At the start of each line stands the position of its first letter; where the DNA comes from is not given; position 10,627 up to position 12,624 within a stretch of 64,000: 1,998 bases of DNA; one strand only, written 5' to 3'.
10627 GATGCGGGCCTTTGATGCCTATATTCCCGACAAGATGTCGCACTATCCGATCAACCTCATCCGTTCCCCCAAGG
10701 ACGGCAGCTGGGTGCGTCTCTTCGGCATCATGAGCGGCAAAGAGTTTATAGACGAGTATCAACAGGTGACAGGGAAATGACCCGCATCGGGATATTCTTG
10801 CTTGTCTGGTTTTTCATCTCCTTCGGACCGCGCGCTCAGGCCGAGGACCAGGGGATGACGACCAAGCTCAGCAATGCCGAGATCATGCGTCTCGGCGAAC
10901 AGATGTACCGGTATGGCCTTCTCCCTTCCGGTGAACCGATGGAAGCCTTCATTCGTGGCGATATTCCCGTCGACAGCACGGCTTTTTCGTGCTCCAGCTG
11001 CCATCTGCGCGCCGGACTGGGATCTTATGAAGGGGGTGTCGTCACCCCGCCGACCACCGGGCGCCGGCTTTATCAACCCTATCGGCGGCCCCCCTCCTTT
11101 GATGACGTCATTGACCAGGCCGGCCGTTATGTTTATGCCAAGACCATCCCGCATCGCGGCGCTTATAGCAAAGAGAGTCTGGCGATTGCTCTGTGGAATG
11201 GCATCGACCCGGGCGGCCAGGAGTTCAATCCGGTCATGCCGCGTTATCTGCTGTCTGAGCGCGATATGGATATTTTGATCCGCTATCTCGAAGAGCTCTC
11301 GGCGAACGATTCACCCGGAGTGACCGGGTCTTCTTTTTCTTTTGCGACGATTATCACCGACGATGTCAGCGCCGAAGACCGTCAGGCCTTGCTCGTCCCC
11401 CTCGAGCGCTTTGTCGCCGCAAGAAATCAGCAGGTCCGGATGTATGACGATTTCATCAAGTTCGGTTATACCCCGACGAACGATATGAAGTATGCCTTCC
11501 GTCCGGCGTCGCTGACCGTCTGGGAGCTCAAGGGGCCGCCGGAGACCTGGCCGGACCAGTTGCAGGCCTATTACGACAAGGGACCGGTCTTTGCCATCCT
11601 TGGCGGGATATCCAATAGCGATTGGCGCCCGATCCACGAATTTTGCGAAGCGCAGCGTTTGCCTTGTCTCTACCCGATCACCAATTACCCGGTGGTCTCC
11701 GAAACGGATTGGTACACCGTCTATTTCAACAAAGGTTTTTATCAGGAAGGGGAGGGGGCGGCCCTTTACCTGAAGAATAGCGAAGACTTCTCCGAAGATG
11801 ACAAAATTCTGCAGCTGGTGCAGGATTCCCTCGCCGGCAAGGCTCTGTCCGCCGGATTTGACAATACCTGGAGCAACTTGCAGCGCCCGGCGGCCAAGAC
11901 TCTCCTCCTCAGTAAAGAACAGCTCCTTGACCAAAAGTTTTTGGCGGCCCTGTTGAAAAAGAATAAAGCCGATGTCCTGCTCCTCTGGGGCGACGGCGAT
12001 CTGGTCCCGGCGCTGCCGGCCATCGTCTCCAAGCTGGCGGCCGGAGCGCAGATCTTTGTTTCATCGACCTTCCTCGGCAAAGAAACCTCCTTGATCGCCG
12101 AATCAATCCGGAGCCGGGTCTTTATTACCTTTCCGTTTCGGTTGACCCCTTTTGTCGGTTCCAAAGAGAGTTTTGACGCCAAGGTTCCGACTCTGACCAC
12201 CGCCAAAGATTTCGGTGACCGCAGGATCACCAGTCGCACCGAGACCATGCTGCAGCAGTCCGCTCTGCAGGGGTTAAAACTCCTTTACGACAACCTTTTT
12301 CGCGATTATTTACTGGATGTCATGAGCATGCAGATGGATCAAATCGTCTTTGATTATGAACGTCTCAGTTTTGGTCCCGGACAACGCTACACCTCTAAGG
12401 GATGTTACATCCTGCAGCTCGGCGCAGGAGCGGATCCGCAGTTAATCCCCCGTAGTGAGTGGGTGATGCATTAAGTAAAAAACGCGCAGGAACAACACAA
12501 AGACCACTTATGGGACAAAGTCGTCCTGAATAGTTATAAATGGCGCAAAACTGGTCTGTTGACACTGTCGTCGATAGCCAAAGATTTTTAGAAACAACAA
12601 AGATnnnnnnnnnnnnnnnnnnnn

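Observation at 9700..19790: Extracellular copper-redox module (SCO + heme-c/PBP fusion + giant multicopper oxidase) embedded inside a capsule/EPS locus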

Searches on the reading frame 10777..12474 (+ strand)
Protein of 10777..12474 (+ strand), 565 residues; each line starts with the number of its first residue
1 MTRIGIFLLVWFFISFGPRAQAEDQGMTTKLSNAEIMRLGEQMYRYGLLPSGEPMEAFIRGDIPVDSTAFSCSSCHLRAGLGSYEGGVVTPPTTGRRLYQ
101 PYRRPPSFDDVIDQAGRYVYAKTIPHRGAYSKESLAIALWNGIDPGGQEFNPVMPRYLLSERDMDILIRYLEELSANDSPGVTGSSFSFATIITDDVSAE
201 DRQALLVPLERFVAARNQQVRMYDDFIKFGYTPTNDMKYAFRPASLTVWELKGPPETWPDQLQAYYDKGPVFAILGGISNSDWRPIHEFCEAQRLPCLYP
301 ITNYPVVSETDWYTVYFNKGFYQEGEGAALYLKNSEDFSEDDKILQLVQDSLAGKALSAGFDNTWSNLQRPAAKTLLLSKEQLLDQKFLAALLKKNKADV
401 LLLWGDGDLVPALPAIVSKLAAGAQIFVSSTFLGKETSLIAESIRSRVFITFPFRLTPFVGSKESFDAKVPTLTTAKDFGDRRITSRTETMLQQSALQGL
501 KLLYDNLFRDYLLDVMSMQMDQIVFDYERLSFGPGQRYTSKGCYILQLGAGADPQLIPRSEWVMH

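Call 4: search_protein_families(library=pfam, proteins=[window:10777-12474:+], max_evalue=0.01)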
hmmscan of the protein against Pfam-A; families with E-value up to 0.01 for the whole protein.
window:10777-12474:+ (565 aa): 1 family
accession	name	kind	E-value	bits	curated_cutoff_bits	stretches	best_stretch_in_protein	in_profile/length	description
PF13458.12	Peripla_BP_6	-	2.7e-05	24.4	31.7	1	253-416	52-210/343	Periplasmic binding protein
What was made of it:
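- The Pfam score is below the gathering cut-off (24.4 against 31.7, call 4).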

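Call 6: search_protein_families(library=ncbifam, proteins=[window:10777-12474:+], max_evalue=0.01)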
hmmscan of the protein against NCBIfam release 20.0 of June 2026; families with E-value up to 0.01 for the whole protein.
window:10777-12474:+ (565 aa): 0 families

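Call 8: search_solved_structures(query=window:10777-12474:+, max_evalue=1)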
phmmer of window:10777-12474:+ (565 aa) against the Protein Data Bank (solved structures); distinct sequences matched with E-value up to 1: 4.
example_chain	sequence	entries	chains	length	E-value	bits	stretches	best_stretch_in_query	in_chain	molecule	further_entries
3gu9_A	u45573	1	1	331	0.72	11.7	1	307-486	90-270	Organophosphorus hydrolase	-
3fdk_A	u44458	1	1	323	0.79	11.6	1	307-486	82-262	HYDROLASE DR0930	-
3htw_A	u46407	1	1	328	0.82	11.5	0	307-486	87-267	Organophosphate hydrolase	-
2zc1_A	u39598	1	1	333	0.82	11.5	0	307-486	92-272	Phosphotriesterase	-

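Call 9: find_encoding_contigs(protein=window:10777-12474:+, flank=10000, max_places=6)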
Protein window:10777-12474:+ (565 aa): 4 contigs read that carry it; 1 place shown.
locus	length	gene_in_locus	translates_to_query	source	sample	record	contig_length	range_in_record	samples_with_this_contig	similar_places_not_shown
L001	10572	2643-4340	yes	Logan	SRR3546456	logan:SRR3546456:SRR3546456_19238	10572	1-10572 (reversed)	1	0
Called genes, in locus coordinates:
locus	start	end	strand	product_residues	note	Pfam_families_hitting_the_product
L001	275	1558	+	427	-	PF03721:UDPG_MGDP_dh_N, PF00984:UDPG_MGDP_dh, PF03720:UDPG_MGDP_dh_C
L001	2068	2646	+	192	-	PF00578:AhpC-TSA (weak), PF02630:SCO1-SenC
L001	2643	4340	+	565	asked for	PF13458:Peripla_BP_6 (weak)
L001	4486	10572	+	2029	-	?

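Call 12: find_homologous_proteins(query=window:10777-12474:+, max_evalue=0.00001)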
Query window:10777-12474:+ (565 aa): 479 proteins with E <= 0.00001 among 8000 candidates; the best 120 are listed.
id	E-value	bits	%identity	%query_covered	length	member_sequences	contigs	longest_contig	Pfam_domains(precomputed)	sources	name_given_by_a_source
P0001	0.0e+0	1300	100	100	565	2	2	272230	PF13458.13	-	-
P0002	2.3e-287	972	75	100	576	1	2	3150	PF13458.13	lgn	-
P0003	5.5e-251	852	67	99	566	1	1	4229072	PF13458.13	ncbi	-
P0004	2.4e-248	844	67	95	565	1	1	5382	-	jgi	-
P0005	5.6e-248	842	67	95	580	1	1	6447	PF13458.13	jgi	jgi:hypothetical protein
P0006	6.7e-248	842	68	95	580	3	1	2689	PF13458.13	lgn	-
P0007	9.8e-248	842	67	95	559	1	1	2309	-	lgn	-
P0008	2.4e-247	840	66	95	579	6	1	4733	PF13458.13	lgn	-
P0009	3.7e-247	840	67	95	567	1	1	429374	PF13458.13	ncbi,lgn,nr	ncbi:MAG: ABC transporter substrate-binding protein [Geobacteraceae bacterium]|nr:ABC transporter su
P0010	5.7e-247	839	66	95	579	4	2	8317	PF13458.13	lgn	-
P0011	2.8e-246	837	67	95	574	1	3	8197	PF13458.13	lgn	-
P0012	3.4e-246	837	64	100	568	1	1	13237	PF13458.13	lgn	-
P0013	5.5e-246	836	65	99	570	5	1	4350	-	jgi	-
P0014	7.6e-246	835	67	95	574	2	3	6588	PF13458.13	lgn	-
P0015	7.9e-246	835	67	95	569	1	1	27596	PF13458.13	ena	-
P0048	8.1e-241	819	67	95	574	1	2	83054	PF13458.13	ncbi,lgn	-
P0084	4.4e-236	803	65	95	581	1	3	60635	-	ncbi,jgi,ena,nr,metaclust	ncbi:MAG: hypothetical protein A2X58_02335 [Nitrospirae bacterium GWC2_56_14]|nr:MAG: hypothetical p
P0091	2.2e-235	801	64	95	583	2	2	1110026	PF13458.13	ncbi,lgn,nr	ncbi:MAG: ABC transporter substrate-binding protein [Geobacter sp.]|nr:ABC transporter substrate-bin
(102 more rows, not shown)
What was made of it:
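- Sources name homologues 'ABC transporter substrate-binding protein' (call 12).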

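Call 13: find_encoding_contigs(protein=P0003, flank=10000, max_places=2)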
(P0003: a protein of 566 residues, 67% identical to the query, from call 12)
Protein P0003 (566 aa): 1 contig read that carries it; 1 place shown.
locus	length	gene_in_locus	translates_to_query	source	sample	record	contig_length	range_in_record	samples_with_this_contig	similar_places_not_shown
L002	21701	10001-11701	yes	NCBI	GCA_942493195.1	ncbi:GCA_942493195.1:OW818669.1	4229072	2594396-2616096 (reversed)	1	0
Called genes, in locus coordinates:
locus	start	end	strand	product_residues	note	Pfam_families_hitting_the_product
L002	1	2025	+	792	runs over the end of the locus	PF02706:Wzz, PF23607:WZC_N (weak), PF13807:GNVR, PF10609:ParA, PF13614:AAA_31, PF01656:CbiA, PF09140:MipZ (weak)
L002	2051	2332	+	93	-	PF01909:NTP_transf_2, PF18765:Polbeta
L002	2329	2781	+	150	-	-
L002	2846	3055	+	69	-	-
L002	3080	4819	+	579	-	PF00034:Cytochrom_C (faint), PF13458:Peripla_BP_6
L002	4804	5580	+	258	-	-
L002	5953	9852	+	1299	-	PF07732:Cu-oxidase_3 (faint), PF07731:Cu-oxidase_2, PF00801:PKD (faint), PF07495:Y_Y_Y (faint)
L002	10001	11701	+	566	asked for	PF13458:Peripla_BP_6 (faint)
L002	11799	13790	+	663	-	PF00082:Peptidase_S8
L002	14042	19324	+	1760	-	PF07731:Cu-oxidase_2 (faint), PF17957:Big_7, PF05345:He_PIG, PF07495:Y_Y_Y (faint), PF27186:PM0630 (faint)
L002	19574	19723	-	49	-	-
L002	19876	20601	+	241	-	PF13489:Methyltransf_23, PF08241:Methyltransf_11, PF08242:Methyltransf_12 (weak), PF13649:Methyltransf_25 (faint), PF13847:Methyltransf_31 (weak)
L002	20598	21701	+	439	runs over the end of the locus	PF01943:Polysacc_synt, PF13440:Polysacc_synt_3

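Call 14: find_encoding_contigs(protein=P0091, flank=10000, max_places=2)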
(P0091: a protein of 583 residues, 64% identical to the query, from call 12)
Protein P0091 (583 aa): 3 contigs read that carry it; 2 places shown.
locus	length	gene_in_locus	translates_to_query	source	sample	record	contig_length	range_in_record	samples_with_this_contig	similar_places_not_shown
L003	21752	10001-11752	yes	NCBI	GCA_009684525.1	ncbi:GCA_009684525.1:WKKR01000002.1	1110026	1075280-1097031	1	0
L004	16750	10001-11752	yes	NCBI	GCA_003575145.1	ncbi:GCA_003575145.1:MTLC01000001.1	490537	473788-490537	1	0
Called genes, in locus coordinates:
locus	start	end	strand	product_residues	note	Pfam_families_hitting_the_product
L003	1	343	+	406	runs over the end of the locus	PF00579:tRNA-synt_1b, PF22421:SYY_C-terminal, PF01479:S4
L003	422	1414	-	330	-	-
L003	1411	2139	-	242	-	PF00005:ABC_tran, PF13175:AAA_15 (faint), PF13304:AAA_21 (weak)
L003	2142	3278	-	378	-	PF02687:FtsX (weak)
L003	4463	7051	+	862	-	PF13426:PAS_9, PF00989:PAS, PF08448:PAS_4, PF13426:PAS_9, PF08447:PAS_3, PF00989:PAS, PF13188:PAS_8, PF13426:PAS_9, +7 more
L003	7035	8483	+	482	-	PF00072:Response_reg, PF00158:Sigma54_activat, PF14532:Sigma54_activ_2, PF07728:AAA_5 (weak), PF25601:AAA_lid_14, PF02954:HTH_8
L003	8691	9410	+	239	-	PF01346:FKBP_N, PF00254:FKBP_C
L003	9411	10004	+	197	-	PF02630:SCO1-SenC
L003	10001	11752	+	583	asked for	PF13458:Peripla_BP_6 (weak)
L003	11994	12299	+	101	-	-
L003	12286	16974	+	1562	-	PF07731:Cu-oxidase_2 (faint), PF07495:Y_Y_Y (faint), PF22352:K319L-like_PKD (weak)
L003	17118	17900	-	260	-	PF03808:Glyco_tran_WecG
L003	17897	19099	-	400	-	PF13439:Glyco_transf_4, PF00534:Glycos_transf_1, PF13692:Glyco_trans_1_4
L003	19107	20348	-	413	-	PF04932:Wzy_C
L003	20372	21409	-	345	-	PF13439:Glyco_transf_4 (faint), PF13579:Glyco_trans_4_4 (weak), PF02350:Epimerase_2 (weak), PF20706:GT4-conflict, PF00534:Glycos_transf_1, PF13692:Glyco_trans_1_4, PF13524:Glyco_trans_1_2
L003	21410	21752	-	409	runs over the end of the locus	PF20706:GT4-conflict, PF00534:Glycos_transf_1, PF13692:Glyco_trans_1_4, PF13524:Glyco_trans_1_2 (weak)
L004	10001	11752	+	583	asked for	PF13458:Peripla_BP_6 (weak)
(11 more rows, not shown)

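Call 15: find_encoding_contigs(protein=P0084, flank=10000, max_places=2)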
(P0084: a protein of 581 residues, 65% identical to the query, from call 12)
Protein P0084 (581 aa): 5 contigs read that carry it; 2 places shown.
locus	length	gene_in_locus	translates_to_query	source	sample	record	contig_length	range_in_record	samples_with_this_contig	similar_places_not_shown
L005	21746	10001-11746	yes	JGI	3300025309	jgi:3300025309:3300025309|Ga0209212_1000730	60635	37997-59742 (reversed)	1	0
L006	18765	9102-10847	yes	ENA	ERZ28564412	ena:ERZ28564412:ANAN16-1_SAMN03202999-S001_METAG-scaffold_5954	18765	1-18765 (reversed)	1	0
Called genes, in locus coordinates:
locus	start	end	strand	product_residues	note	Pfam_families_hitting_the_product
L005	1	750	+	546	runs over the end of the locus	?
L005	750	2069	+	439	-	PF00072:Response_reg, PF00158:Sigma54_activat, PF14532:Sigma54_activ_2, PF00004:AAA, PF07724:AAA_2 (weak), PF25601:AAA_lid_14, PF02954:HTH_8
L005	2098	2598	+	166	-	PF05573:NosL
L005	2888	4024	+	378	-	PF02687:FtsX (weak)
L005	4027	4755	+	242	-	PF00005:ABC_tran, PF13304:AAA_21 (weak)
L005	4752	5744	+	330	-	-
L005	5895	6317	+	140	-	PF00072:Response_reg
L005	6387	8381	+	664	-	PF07732:Cu-oxidase_3 (faint), PF07731:Cu-oxidase_2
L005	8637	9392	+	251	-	PF01346:FKBP_N, PF00254:FKBP_C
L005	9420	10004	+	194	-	PF02630:SCO1-SenC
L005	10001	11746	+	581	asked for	-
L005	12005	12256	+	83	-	-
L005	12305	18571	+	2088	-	PF07495:Y_Y_Y (faint), PF07731:Cu-oxidase_2 (faint), PF17957:Big_7 (weak), PF23265:Ig-like_KY (faint)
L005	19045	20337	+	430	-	-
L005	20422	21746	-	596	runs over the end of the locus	PF05157:MshEN, PF00437:T2SSE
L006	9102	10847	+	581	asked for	-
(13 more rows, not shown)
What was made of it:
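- On ABC-importer substrate-binding protein (type I PBP): The FtsX/ABC pair in relatives is of another transporter type (calls 14, 15).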

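Call 21: find_related_loci(query=A1, collection=genome_contigs, flank=10000)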
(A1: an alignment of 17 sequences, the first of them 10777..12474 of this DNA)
Query A1 (565 aa) in genome_contigs; peptide patterns used: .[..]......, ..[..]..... (x = any residue, [..] = any of these).
53 stretches matched a pattern; 44 encode a relative of the query (tblastn E <= 1e-3); 43 distinct loci.
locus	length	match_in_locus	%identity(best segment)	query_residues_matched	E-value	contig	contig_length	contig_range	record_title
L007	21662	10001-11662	67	7-565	0e+0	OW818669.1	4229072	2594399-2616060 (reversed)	metagenome genome assembly, chromosome: 1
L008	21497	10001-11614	66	29-565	0e+0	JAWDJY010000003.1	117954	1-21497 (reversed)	MAG: Geobacteraceae bacterium isolate SKOL NODE_8_length_117954_cov_3.836786, whole genome shotgun sequence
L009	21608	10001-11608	67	31-565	0e+0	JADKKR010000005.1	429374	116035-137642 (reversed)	MAG: Geobacteraceae bacterium isolate Viby_18-Q3-R106-67_BAT3C.94 tig00000356-10-4287650, whole genome shotgun sequence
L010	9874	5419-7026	67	31-565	0e+0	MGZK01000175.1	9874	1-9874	MAG: Geobacteraceae bacterium GWC2_55_20 gwc2_scaffold_9326, whole genome shotgun sequence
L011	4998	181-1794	67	29-565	0e+0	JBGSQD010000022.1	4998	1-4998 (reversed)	MAG: Geobacterales bacterium isolate JTS-AC321 k141_3277679, whole genome shotgun sequence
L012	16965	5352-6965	67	29-565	0e+0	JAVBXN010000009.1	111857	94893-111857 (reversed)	MAG: Pelobacter sp. isolate GS8 137, whole genome shotgun sequence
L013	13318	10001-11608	66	31-565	0e+0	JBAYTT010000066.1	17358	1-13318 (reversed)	MAG: Pelobacteraceae bacterium isolate SO_2016_LW3_15 scaffold04667_LW162_2016, whole genome shotgun sequence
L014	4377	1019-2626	68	31-565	0e+0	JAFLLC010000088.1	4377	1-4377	MAG: Deltaproteobacteria bacterium isolate LaCa_MAG_21 c_000000022826, whole genome shotgun sequence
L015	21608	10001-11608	67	31-565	0e+0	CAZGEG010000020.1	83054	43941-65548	MAG TPA_asm: uncultured Geobacter sp. isolate SRP302447_co2_789 genome assembly, contig: NODE_927_length_83054_cov_260.9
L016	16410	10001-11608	66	31-565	0e+0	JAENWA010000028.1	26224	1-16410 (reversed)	MAG: Desulfuromonadales bacterium isolate 3_4_m_bin4 c_000000646598, whole genome shotgun sequence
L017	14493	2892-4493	65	33-565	0e+0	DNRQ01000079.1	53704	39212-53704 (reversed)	MAG TPA_asm: Geobacter sp. isolate UBA9976 contig_594, whole genome shotgun sequence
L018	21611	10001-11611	65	29-565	0e+0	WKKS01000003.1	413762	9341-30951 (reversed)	MAG: Geobacter sp. isolate H7geo H7geo_contig_3, whole genome shotgun sequence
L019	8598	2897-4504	65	31-565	0e+0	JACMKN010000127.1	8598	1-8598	MAG: Deltaproteobacteria bacterium isolate ES-bin-228 ES-bin-228-contig-k141_3442510, whole genome shotgun sequence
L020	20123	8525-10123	66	34-565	0e+0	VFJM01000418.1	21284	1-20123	MAG: Geobacter sp. isolate Bin_37_1 c_000000824471, whole genome shotgun sequence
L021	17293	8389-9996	65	31-565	0e+0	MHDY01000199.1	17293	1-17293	MAG: Nitrospirae bacterium GWC2_56_14 gwc2_scaffold_5649, whole genome shotgun sequence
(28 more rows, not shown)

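Call 30: find_encoding_contigs(protein=P0048, flank=10000, max_places=1)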
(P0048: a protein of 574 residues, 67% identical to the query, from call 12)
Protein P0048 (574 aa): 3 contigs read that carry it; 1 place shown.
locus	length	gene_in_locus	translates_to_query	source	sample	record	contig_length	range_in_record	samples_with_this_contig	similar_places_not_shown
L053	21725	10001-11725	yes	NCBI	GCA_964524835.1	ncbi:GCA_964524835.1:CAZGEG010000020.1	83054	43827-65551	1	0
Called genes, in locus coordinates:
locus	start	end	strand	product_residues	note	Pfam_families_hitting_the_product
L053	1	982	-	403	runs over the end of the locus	PF02706:Wzz, PF13807:GNVR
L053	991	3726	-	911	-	PF02563:Poly_export, PF10531:SLBB, PF22461:SLBB_2, PF10531:SLBB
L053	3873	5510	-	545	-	PF14052:Caps_assemb_Wzi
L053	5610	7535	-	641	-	PF13727:CoA_binding_3, PF00106:adh_short (faint), PF04321:RmlD_sub_bind, PF01073:3Beta_HSD, PF01370:Epimerase, PF02719:Polysacc_synt_2, PF16363:GDP_Man_Dehyd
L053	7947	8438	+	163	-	PF00072:Response_reg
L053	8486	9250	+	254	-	PF01346:FKBP_N, PF00254:FKBP_C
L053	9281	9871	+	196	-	PF00578:AhpC-TSA (weak), PF02630:SCO1-SenC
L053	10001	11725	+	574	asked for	PF13458:Peripla_BP_6 (weak)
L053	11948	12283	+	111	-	-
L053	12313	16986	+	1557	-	PF07731:Cu-oxidase_2 (faint), PF18998:Flg_new_2, PF13517:FG-GAP_3, PF01839:FG-GAP (weak), PF13517:FG-GAP_3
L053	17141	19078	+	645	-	PF13522:GATase_6, PF13537:GATase_7, PF00733:Asn_synthase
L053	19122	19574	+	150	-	PF13471:Transglut_core3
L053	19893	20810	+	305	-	PF27840:ScmC (weak)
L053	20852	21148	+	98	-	PF05402:PqqD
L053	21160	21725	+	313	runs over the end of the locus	PF03848:TehB (weak), PF02475:TRM5-TYW2_MTfase (weak), PF05175:MTS, PF06325:PrmA, PF08241:Methyltransf_11 (weak), PF13649:Methyltransf_25, PF13847:Methyltransf_31, PF22528:PRMT_C (weak)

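Call 34: predict_structure(alignment_id=A1)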
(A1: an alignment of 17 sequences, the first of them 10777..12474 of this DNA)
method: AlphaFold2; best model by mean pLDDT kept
length: 565 residues; sequences in the alignment: 17
mean_pLDDT: 61.6   pTM: 0.49
mean pLDDT of the five models: 61.6, 59.2, 58.7, 55.4, 54.0
residues with pLDDT >= 90: 42; 70-90: 200; 50-70: 121; < 50: 202
segments of 3 or more residues with pLDDT < 50: 16-28, 69-127, 151-153, 233-237, 300-318, 454-471, 481-485, 488-490, 492-565
pLDDT, mean of each block of 10 residues (from residue 1): 56 48 43 83 72 71 55 39 36 32 33 36 45 76 66 64 85 60 72 81 75 73 68 49 82 88 85 64 74 60 42 48 77 79 92 84 86 93 88 90 86 86 85 69 83 45 34 60 48 46 34 26 24 24 29 41 27
secondary structure, 60 per line:
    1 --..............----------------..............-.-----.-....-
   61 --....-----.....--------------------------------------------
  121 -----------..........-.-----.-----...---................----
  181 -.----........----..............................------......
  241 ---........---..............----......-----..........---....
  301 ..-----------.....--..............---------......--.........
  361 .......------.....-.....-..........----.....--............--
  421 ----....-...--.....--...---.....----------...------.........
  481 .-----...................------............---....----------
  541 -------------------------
elements in order: H3-16 H33-46 E56-59 E63-66 H72-76 H132-141 E155-157 H161-176 E187-194 H199-228 H235-240 E244-251 H255-268 E273-278 H284-293 E297-302 E314-318 H321-334 E344-349 H352-367 E374-378 H380-384 H386-395 E400-404 H407-418 E425-428 H435-439 E448-452 E472-475 H476-481 H487-505 H512-523 H527-530
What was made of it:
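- Tried and rejected: The 17-sequence alignment gave a poor model (pLDDT 62, call 34).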
